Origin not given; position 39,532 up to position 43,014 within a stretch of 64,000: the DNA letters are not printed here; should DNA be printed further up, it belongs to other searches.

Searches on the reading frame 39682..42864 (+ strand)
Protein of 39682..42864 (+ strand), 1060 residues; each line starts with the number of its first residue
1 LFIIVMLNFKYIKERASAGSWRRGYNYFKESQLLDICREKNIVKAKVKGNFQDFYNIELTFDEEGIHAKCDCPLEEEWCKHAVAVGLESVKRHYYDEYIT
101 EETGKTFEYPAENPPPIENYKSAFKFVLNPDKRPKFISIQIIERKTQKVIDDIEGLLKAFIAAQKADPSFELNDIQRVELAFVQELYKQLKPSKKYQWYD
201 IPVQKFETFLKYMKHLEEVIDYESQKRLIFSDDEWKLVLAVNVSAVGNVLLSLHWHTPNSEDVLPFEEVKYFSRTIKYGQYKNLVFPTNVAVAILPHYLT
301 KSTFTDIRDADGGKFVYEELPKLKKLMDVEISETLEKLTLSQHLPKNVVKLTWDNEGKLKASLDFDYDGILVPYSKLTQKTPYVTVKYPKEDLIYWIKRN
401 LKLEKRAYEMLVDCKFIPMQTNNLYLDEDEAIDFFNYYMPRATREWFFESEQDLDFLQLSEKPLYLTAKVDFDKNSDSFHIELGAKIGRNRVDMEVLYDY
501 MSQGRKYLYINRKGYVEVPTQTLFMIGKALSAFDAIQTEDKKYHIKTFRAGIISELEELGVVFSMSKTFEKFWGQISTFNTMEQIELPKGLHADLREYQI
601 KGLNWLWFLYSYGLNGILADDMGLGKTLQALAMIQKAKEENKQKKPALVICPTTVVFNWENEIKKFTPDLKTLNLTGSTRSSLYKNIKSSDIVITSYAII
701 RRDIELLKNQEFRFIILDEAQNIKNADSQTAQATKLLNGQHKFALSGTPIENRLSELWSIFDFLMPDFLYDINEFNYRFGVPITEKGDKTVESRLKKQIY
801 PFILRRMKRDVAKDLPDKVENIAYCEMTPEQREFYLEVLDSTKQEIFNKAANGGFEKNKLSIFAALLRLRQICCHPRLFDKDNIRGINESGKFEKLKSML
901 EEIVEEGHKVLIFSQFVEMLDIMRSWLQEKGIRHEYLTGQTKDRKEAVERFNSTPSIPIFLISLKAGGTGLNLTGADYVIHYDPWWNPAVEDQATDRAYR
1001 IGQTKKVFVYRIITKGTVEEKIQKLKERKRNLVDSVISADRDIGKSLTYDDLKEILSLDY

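Call 20: search_protein_families(library=pfam, proteins=[window:39682-42864:+], max_evalue=0.001)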
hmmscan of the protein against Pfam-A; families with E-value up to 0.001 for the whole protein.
window:39682-42864:+ (1060 aa): 6 families
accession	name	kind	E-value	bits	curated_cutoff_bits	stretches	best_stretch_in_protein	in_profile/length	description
PF00176.29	SNF2-rel_dom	-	8.4e-83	278.2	24.9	1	598-878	1-290/290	SNF2-related domain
PF00271.37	Helicase_C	-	1.5e-25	90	23.5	1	892-1002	2-110/110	Helicase conserved C-terminal domain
PF04851.21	ResIII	-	2.7e-12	47.4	22.5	1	594-750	3-163/164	Type III restriction enzyme, res subunit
PF00270.35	DEAD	-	2.9e-11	43.8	26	1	618-751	19-162/167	DEAD/DEAH box helicase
PF08455.15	SNF2_assoc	-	2.2e-09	37.2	27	1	300-582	100-368/373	Bacterial SNF2 helicase associated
PF18766.7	SWI2_SNF2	-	0.00018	21.7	26.7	1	616-764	21-170/221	SWI2/SNF2 ATPase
